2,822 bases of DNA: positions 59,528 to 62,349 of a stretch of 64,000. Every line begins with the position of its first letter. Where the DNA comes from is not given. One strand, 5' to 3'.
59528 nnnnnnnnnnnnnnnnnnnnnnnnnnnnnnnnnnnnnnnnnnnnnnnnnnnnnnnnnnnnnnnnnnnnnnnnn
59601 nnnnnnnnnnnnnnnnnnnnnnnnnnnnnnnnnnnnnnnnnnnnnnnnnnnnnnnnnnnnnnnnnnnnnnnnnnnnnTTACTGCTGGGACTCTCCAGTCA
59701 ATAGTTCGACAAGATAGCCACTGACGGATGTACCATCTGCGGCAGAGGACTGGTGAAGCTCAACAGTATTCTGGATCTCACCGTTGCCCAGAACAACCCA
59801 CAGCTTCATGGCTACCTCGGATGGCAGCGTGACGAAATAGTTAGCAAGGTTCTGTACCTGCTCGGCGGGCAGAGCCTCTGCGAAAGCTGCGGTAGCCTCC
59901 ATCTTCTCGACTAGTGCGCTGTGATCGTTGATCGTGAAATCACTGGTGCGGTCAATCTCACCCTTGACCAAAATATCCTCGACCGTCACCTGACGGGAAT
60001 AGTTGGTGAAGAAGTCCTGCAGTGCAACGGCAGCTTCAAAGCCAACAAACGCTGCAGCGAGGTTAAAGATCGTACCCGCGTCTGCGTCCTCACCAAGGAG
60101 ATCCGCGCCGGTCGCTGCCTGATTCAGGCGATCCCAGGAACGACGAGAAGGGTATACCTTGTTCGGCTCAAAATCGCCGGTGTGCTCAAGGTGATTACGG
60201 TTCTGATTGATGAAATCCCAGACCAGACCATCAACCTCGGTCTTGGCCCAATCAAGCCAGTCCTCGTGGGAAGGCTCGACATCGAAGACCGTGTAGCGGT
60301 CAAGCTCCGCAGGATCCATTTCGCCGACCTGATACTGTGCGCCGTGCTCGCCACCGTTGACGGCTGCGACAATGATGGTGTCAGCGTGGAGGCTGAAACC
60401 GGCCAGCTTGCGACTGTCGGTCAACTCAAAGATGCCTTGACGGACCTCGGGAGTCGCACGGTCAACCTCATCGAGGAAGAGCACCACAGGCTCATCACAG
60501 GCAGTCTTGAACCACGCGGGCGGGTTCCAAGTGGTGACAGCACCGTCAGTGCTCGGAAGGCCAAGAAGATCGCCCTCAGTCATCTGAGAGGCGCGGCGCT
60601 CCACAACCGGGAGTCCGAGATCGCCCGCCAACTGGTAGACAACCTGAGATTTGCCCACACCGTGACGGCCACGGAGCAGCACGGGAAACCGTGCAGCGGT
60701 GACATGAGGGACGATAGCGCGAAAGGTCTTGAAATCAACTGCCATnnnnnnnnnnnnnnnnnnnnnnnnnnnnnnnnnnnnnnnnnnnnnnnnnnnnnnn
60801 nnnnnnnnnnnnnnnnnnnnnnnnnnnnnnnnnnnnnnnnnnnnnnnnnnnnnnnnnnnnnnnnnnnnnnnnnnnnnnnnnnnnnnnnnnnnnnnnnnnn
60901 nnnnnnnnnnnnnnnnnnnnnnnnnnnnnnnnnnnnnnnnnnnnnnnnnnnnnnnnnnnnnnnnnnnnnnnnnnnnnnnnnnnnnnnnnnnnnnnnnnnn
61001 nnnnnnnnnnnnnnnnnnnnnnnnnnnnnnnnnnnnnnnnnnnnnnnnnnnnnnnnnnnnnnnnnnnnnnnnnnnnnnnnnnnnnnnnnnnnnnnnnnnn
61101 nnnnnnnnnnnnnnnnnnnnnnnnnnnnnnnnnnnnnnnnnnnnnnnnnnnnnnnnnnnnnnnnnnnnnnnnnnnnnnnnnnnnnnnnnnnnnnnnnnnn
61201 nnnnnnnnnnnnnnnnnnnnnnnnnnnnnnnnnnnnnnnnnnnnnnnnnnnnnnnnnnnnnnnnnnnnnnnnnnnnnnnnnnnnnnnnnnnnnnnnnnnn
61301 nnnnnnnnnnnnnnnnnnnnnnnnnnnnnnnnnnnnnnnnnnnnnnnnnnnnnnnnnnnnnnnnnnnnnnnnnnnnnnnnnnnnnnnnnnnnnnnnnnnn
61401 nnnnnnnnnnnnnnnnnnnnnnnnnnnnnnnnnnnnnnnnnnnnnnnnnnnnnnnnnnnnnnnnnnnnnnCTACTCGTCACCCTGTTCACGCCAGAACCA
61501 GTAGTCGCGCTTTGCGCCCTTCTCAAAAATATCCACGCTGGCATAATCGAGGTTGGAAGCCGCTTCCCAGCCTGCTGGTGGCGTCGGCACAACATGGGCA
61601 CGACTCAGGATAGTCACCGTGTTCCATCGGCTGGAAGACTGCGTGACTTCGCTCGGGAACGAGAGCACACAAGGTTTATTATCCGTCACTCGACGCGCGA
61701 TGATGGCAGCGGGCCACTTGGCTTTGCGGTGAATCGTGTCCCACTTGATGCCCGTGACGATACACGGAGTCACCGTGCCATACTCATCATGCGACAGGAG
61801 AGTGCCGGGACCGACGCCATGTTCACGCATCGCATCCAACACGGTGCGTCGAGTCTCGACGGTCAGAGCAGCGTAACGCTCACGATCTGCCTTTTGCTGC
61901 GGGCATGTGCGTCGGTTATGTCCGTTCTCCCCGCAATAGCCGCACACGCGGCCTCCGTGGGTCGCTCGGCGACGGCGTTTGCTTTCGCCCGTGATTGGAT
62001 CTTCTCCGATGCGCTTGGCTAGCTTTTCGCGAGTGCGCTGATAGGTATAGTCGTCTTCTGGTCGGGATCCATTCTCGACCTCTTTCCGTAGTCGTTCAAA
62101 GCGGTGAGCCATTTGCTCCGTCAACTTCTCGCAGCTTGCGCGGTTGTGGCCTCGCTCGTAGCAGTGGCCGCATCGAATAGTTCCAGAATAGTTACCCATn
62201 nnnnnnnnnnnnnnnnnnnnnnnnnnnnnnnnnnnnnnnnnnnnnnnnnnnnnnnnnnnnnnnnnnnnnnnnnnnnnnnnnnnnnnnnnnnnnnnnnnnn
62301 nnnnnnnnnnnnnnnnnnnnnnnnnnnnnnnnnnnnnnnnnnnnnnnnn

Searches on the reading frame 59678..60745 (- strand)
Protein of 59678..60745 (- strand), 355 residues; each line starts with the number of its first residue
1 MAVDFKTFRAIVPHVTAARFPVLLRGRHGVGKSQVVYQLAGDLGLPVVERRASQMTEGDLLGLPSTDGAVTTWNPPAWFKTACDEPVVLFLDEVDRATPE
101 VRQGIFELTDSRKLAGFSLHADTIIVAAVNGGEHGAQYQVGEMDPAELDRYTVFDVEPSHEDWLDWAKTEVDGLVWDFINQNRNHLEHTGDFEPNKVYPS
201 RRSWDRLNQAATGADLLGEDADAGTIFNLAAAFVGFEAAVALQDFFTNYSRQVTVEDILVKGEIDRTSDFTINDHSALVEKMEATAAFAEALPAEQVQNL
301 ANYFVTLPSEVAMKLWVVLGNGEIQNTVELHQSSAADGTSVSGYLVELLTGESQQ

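Call 10: search_protein_families(library=pfam, proteins=[window:59678-60745:-], max_evalue=0.01)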
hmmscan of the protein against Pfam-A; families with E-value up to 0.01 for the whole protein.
window:59678-60745:- (355 aa): 4 families
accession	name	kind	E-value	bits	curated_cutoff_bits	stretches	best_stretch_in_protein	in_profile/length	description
PF07728.20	AAA_5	-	2.4e-10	41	22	1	21-115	1-96/139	AAA domain (dynein-related subfamily)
PF00004.35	AAA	-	2.4e-06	28.4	21.2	1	22-101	1-73/131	ATPase family associated with various cellular activities (AAA)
PF07726.17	AAA_3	-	0.0002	21.7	27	0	22-152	2-130/131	ATPase family associated with various cellular activities (AAA)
PF13191.12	AAA_16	-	0.00098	20.1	32.6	0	22-43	27-48/167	AAA ATPase domain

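Call 11: search_protein_families(library=phrogs, proteins=[window:59678-60745:-], max_evalue=0.01)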
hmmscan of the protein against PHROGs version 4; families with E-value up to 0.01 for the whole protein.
window:59678-60745:- (355 aa): 9 families
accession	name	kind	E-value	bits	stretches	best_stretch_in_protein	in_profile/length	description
phrog_1297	-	other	4.2e-49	168.4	1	3-313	9-322/356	ATPase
phrog_249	-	moron, auxiliary metabolic gene and host takeover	1.1e-12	49.1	1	4-156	114-275/380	porphyrin biosynthesis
phrog_16335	-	other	1.7e-11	44.8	1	12-133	20-146/267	ATPase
phrog_29395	-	unknown function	4.6e-07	30.1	1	39-151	203-344/531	-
phrog_16448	-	other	4.4e-06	26.3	1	11-153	441-587/680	ATPase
phrog_168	-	DNA, RNA and nucleotide metabolism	4.2e-05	24.4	1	6-107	31-122/314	clamp loader of DNA polymerase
phrog_7998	-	unknown function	0.00022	21.5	1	10-96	31-129/339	-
phrog_3757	-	unknown function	0.00077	19.9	1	22-95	129-194/367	-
phrog_5534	-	unknown function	0.0061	16.8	0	22-96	30-97/273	-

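Call 21: search_dna_similar(query=window:59678-60745:-, collection=phages, mode=protein, max_rows=25)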
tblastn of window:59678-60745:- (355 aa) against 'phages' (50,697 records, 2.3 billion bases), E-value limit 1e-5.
Records with a match: 334; places in all: 334; records where one place covers at least 80% of the query: 0.
Best place of each record, by identity: <60% 334.
By first word of the organism name: Pseudomonas 102; Escherichia 61; Vibrio 31; Rhizobium 16; Klebsiella 14; Salmonella 11; Bacillus 10; Stenotrophomonas 10; Bacteriophage 8; Ruegeria 7; and 24 more.
By host as written in the record: Pseudomonas aeruginosa 37; - 33; Escherichia coli 25; Pseudomonas aeruginosa PAO1 16; Pseudomonas aeruginosa ATCC 27853 12; Vibrio breoganii 10; Klebsiella pneumoniae 9; Vibrio splendidus 8; and 96 more.
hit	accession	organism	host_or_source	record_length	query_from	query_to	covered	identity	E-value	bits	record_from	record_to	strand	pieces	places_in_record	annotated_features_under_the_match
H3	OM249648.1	Vibrio phage phiKT1024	Vibrio sp.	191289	3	258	72%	30.6%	2e-23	107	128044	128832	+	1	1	putative MoxR-like ATPase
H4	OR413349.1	Vibrio phage pv27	Vibrio parahaemolyticus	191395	3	258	72%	30.6%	2e-23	107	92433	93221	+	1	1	ATPase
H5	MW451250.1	Vibrio phage phiTY18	Vibrio parahaemolyticus TY18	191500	3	258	72%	30.6%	2e-23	107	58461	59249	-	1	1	record has no annotation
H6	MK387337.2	Vibrio phage Va1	Vibrio alginolyticus NBRC 15630 = ATCC ...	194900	3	258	72%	30.3%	3e-23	106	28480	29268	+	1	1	hypothetical protein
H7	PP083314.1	Vibrio phage VB_VaC_SRILMA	Vibrio alginolyticus CECT 521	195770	3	258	72%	30.3%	3e-23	106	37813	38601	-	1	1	ATPase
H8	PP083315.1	Vibrio phage VB_VaC_TDDLMA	Vibrio alginolyticus CECT 521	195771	3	258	72%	30.3%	3e-23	106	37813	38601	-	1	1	ATPase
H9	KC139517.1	Salmonella phage FSL SP-058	Salmonella enterica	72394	9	263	72%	28.8%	3e-16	86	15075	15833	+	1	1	hypothetical protein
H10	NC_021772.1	Salmonella phage FSL SP-058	Salmonella enterica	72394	9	263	72%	28.8%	3e-16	86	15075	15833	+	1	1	ATPase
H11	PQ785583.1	Salmonella phage As2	Salmonella enterica subsp. enterica ...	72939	9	263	72%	28.8%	5e-16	85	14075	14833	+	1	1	hypothetical protein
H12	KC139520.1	Salmonella phage FSL SP-076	Salmonella enterica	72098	17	263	70%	28.5%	1e-15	84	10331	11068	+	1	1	hypothetical protein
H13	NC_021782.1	Salmonella phage FSL SP-076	Salmonella enterica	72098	17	263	70%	28.5%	1e-15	84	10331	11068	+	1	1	ATPase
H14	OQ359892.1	Salmonella phage vB_SenP_UTK0002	Salmonella enterica subsp. enterica ...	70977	17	263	70%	28.5%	2e-15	84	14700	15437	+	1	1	hypothetical protein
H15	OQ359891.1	Salmonella phage vB_SenP_UTK0001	Salmonella enterica subsp. enterica ...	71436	17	263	70%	28.5%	2e-15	84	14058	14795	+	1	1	hypothetical protein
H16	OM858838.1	Shigella phage B2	Shigella flexneri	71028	17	263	70%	28.5%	2e-15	84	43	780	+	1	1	MoxR-like ATPase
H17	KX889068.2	Vibrio phage vB_VspP_pVa5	Vibrio splendidus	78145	1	223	63%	31.3%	2e-18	92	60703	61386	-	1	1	MoxR-like ATPase protein | tRNA-TERM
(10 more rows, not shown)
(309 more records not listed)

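Call 84: find_related_loci(query=window:59678-60745:-, collection=viral_contigs, flank=6000)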
Query window:59678-60745:- (355 aa) in viral_contigs; peptide patterns used: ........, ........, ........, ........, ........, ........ (x = any residue, [..] = any of these).
163 stretches matched a pattern; 159 encode a relative of the query (tblastn E <= 1e-3); the best 80 are kept; 80 distinct loci.
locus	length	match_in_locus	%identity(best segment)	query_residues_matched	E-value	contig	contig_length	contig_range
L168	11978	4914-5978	92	1-355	0e+0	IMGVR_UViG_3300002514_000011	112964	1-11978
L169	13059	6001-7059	86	1-353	0e+0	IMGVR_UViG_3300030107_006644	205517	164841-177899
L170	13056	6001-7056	72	1-355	6e-176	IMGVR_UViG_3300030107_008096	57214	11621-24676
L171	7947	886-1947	71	1-351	9e-173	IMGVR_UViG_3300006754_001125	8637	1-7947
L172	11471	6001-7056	70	1-351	9e-172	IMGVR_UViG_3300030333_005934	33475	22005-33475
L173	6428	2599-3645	72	1-349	4e-172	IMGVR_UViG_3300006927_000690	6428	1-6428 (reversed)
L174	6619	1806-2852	72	1-349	6e-172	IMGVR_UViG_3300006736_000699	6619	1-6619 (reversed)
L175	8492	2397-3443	72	1-349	3e-171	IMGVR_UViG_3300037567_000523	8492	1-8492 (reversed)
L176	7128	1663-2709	72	1-349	2e-171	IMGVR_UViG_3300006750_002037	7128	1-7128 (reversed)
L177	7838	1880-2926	72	1-349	9e-171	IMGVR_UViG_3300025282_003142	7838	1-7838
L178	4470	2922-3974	71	1-351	1e-174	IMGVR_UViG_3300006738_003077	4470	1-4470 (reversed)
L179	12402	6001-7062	70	1-354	8e-170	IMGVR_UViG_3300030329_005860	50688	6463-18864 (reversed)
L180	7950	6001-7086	71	1-351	4e-169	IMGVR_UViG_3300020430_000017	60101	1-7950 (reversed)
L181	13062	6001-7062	71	1-353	7e-169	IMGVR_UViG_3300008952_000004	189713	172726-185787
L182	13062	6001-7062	69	1-354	2e-168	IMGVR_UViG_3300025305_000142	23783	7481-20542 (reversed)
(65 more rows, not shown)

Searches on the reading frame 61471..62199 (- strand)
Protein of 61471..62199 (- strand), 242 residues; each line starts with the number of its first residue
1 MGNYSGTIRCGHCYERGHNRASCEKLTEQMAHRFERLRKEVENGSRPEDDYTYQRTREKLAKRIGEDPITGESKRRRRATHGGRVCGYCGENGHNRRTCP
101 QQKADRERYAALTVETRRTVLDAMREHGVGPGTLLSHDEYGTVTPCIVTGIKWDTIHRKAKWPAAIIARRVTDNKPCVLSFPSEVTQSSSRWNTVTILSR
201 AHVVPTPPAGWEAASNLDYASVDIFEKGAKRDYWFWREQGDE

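Call 10: search_protein_families(library=pfam, proteins=[window:61471-62199:-], max_evalue=0.01)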
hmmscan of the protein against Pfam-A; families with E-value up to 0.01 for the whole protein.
window:61471-62199:- (242 aa): 1 family
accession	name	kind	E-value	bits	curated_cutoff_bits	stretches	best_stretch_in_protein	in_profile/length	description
PF16588.11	zf-C2H2_10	-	0.00022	21.3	26.2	0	8-25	4-21/23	C2H2 zinc-finger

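Call 11: search_protein_families(library=phrogs, proteins=[window:61471-62199:-], max_evalue=0.01)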
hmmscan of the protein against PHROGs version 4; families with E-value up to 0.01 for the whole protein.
window:61471-62199:- (242 aa): 0 families

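Call 15: find_related_loci(query=window:61471-62199:-, collection=viral_contigs, flank=3000)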
Query window:61471-62199:- (242 aa) in viral_contigs; peptide patterns used: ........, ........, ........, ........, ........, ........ (x = any residue, [..] = any of these).
1 stretches matched a pattern, but none encodes a relative of the query by tblastn (E <= 1e-3).
